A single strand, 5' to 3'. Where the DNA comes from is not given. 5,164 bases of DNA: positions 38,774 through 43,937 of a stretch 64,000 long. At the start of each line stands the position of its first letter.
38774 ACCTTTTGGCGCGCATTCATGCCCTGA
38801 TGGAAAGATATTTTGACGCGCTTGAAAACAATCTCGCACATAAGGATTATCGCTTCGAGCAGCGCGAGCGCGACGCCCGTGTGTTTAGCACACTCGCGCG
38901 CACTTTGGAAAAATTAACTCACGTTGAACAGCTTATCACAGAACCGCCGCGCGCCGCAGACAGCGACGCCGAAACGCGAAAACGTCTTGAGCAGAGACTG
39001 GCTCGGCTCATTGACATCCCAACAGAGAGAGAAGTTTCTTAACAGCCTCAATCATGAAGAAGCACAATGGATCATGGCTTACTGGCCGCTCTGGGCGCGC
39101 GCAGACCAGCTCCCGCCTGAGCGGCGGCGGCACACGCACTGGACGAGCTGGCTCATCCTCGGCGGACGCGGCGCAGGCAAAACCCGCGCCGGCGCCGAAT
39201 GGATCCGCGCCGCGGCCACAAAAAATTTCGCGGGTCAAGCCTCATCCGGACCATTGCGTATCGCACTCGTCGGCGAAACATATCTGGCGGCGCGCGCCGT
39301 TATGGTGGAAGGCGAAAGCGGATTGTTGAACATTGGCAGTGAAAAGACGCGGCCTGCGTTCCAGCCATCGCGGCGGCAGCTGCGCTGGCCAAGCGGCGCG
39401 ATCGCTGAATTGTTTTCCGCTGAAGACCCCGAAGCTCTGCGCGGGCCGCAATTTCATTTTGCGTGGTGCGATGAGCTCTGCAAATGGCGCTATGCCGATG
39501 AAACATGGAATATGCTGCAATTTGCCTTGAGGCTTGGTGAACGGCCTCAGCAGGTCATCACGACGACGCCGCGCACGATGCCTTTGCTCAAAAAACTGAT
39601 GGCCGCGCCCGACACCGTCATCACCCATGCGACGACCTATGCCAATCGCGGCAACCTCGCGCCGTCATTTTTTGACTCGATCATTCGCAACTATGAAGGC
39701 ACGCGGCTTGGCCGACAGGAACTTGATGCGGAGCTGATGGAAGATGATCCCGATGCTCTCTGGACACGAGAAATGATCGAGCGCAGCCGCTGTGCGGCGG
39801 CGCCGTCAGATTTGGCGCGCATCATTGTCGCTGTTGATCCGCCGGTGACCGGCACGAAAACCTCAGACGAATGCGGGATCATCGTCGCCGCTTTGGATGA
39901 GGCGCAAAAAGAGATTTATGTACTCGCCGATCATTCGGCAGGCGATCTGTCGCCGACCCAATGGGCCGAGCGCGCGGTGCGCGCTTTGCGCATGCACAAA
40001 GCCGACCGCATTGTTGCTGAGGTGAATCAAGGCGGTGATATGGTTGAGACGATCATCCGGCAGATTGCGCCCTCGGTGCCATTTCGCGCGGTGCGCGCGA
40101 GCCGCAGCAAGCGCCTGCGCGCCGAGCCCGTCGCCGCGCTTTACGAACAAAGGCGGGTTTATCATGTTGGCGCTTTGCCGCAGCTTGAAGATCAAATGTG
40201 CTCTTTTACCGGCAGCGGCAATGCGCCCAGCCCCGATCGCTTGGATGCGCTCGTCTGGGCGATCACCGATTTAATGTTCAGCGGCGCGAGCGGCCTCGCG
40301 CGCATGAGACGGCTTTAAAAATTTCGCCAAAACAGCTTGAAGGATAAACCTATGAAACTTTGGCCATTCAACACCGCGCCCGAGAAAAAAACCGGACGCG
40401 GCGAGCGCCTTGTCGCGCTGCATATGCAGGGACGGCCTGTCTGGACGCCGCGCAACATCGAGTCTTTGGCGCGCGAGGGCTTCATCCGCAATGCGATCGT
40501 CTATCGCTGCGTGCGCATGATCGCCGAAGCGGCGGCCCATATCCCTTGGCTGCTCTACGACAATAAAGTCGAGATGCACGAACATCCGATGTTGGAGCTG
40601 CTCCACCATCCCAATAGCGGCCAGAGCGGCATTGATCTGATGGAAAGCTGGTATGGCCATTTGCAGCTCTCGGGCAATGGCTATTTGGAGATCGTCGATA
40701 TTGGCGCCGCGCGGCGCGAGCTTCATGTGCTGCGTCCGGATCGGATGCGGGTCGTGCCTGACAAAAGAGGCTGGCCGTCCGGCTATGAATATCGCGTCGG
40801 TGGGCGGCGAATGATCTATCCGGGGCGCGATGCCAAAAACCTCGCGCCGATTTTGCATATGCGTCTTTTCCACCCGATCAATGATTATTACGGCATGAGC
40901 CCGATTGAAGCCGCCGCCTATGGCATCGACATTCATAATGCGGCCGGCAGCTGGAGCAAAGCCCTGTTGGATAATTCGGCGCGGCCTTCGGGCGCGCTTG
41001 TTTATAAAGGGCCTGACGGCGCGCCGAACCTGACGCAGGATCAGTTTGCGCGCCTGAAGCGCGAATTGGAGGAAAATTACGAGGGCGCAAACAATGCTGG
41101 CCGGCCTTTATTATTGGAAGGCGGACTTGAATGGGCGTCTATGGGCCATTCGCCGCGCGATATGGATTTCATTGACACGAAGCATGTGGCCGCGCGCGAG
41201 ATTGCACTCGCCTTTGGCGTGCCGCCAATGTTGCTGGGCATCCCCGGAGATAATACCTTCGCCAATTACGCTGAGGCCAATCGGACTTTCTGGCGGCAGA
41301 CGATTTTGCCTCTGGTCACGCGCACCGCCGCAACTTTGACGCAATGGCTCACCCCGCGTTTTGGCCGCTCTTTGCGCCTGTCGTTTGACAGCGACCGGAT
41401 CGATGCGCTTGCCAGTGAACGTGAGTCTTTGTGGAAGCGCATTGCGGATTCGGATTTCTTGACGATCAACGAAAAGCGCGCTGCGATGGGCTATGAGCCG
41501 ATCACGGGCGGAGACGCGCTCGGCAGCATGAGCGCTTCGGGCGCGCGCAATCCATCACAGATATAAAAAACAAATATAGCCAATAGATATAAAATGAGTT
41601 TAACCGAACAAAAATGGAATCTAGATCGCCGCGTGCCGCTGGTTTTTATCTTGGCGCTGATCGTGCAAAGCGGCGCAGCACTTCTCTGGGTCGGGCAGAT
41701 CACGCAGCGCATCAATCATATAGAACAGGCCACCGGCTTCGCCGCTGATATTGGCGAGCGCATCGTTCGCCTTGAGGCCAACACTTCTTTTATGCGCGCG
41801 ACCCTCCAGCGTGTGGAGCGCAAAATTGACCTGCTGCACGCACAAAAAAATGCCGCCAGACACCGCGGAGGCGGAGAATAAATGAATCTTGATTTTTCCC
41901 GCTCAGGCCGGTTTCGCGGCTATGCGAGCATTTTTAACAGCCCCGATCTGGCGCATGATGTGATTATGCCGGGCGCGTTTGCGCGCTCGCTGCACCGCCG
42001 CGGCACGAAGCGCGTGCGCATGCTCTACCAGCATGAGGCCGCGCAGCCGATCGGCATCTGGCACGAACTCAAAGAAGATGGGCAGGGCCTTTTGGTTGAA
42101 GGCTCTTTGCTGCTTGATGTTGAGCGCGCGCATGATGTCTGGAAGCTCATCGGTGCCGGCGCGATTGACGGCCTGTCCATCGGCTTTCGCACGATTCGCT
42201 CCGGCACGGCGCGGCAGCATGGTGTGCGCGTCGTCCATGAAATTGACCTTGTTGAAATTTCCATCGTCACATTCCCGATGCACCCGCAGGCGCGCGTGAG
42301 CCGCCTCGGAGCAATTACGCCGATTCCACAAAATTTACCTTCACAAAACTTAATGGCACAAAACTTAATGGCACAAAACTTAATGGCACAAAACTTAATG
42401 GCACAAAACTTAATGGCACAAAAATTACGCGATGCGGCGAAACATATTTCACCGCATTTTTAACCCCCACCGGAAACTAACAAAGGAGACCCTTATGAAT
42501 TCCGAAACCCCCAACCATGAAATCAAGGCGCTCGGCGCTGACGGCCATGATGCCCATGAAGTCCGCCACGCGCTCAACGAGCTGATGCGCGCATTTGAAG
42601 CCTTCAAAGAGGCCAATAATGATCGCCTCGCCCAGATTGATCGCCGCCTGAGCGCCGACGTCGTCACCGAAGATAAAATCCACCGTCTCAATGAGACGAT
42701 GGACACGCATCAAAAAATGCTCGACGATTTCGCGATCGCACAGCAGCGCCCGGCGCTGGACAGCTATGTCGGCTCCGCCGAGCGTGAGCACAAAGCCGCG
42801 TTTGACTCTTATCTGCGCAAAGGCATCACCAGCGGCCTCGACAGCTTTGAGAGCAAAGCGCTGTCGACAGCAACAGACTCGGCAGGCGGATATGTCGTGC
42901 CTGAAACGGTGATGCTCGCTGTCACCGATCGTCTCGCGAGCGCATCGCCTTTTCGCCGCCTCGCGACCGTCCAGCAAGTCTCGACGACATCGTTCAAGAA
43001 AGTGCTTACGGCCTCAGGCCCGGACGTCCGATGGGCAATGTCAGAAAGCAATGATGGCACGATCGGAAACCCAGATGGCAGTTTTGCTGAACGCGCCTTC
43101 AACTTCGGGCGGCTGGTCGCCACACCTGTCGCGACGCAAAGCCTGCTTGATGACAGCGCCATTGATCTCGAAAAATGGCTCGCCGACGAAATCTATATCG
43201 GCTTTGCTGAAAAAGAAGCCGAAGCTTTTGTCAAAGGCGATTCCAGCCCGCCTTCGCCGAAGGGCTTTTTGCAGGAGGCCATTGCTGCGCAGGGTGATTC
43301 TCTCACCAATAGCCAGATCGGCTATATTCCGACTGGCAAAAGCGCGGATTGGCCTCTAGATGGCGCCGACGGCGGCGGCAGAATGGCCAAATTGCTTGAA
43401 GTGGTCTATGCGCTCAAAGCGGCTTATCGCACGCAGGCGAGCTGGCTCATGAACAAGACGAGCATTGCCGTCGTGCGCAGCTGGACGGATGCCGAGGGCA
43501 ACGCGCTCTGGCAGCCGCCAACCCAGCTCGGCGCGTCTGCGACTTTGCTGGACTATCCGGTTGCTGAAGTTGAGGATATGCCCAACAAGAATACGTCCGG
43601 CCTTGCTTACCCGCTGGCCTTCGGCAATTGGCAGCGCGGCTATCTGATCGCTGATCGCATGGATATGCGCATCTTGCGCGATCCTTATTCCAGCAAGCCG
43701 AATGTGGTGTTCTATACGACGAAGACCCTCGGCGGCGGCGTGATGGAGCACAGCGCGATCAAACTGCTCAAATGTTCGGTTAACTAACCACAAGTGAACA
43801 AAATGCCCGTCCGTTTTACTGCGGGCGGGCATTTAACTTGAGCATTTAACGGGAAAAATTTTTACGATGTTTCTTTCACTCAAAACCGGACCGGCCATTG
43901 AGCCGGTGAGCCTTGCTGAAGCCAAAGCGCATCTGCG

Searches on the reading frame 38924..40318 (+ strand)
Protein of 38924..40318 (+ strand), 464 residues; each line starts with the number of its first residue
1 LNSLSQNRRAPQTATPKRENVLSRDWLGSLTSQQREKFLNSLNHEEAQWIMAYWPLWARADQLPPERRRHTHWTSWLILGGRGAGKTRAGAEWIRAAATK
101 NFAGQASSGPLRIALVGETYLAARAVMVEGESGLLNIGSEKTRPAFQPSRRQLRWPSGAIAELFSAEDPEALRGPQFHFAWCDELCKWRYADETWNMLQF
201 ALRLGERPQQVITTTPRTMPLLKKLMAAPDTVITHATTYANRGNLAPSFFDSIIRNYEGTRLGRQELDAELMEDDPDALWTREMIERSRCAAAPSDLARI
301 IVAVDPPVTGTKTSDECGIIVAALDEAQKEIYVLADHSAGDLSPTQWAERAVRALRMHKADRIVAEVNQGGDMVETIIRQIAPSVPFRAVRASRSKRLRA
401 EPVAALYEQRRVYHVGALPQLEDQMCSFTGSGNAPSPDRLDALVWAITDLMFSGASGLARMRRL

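Call 23: search_protein_families(library=pfam, proteins=[window:38924-40318:+], max_evalue=0.01)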
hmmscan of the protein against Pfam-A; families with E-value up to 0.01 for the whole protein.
window:38924-40318:+ (464 aa): 2 families
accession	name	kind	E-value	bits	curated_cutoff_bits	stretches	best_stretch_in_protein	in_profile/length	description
PF03237.21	Terminase_6N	-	8.5e-30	104.4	22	1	77-286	1-214/215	Terminase large subunit, T4likevirus-type, N-terminal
PF17289.8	Terminase_6C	-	8.7e-22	78.2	22.6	1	303-448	2-153/155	Terminase RNaseH-like domain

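Call 78: find_related_loci(query=A8, collection=viral_contigs, flank=4000)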
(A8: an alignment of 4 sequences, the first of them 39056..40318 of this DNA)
Query A8 (420 aa) in viral_contigs; peptide patterns used: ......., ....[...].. (x = any residue, [..] = any of these).
600 stretches matched a pattern (row limit reached: there are more); 572 encode a relative of the query (tblastn E <= 1e-3); the best 80 are kept; 80 distinct loci.
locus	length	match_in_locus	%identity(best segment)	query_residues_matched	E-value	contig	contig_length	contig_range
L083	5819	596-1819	60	10-420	4e-154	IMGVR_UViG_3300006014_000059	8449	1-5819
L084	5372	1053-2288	59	6-420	7e-154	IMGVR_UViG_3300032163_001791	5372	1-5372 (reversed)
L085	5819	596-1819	60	10-420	1e-151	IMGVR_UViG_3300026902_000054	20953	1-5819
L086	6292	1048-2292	56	6-420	3e-141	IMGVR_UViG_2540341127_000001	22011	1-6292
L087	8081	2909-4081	57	10-408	3e-138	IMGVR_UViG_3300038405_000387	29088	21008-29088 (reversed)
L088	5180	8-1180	56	29-420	1e-137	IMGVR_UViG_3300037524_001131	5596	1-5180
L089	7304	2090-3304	55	2-413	2e-135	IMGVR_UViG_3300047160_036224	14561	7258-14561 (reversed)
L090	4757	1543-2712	56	10-414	3e-137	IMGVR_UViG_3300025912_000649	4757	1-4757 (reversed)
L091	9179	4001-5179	55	10-413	3e-135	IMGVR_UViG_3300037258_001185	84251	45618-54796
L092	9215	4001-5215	55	2-413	3e-135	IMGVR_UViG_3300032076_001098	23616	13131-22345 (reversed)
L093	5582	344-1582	54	10-420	9e-135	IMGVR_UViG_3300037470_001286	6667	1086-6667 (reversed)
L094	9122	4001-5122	57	39-420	7e-134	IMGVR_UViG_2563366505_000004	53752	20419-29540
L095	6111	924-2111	54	10-413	2e-133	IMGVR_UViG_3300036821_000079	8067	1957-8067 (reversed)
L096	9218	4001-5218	52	1-406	1e-133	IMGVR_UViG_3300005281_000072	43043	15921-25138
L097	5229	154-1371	56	4-409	1e-134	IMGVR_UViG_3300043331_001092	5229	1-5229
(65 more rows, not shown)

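Call 90: find_related_loci(query=A8, collection=metagenome_contigs, flank=7000)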
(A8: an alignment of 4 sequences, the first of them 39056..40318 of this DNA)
Query A8 (420 aa) in metagenome_contigs; peptide patterns used: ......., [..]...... (x = any residue, [..] = any of these).
319 stretches matched a pattern; 141 encode a relative of the query (tblastn E <= 1e-3); the best 80 are kept; 80 distinct loci.
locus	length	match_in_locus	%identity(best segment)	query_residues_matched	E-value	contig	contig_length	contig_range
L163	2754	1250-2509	58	1-420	4e-167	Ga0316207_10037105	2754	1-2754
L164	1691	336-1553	58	1-410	2e-163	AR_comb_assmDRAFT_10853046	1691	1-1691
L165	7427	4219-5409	60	12-412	4e-149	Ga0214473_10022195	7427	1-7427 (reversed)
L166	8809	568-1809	59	6-420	1e-146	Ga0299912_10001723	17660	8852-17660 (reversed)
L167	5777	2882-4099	59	1-408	2e-146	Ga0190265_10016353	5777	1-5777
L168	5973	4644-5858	56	10-420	1e-146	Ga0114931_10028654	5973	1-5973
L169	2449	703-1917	56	10-420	1e-152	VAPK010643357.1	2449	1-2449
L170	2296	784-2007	57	10-418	2e-150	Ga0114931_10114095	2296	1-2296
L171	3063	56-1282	56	6-420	5e-147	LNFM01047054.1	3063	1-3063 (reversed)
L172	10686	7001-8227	55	6-420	5e-140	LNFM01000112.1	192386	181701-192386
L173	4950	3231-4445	56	10-420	1e-140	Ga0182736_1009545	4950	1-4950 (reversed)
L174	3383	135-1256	59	29-408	1e-143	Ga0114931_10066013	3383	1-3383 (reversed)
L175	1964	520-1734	53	10-420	1e-146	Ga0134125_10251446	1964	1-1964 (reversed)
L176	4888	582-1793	56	5-408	7e-138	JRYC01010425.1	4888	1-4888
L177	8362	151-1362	56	1-404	1e-135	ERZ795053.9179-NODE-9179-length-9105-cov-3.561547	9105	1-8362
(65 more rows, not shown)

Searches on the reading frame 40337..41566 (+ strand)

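Call 23: search_protein_families(library=pfam, proteins=[window:40337-41566:+], max_evalue=0.01)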
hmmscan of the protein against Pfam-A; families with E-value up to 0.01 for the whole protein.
window:40337-41566:+ (409 aa): 1 family
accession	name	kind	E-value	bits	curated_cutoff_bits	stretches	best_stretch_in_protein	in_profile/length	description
PF04860.17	Phage_portal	-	3.8e-93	312.6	39.1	1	54-385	2-321/321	Phage portal protein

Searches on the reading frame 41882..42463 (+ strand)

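Call 23: search_protein_families(library=pfam, proteins=[window:41882-42463:+], max_evalue=0.01)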
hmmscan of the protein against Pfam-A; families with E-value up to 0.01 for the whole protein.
window:41882-42463:+ (193 aa): 1 family
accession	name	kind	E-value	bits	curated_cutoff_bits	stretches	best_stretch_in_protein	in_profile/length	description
PF04586.22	Peptidase_S78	-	1.1e-32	114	21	1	10-140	15-153/165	Caudovirus prohead serine protease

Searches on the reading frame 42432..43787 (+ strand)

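Call 23: search_protein_families(library=pfam, proteins=[window:42432-43787:+], max_evalue=0.01)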
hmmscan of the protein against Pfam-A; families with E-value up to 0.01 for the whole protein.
window:42432-43787:+ (451 aa): 1 family
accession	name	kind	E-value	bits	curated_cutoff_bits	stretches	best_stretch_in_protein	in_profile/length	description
PF05065.19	Phage_capsid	-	1.6e-62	211.9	24.2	1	152-448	1-280/280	Phage capsid family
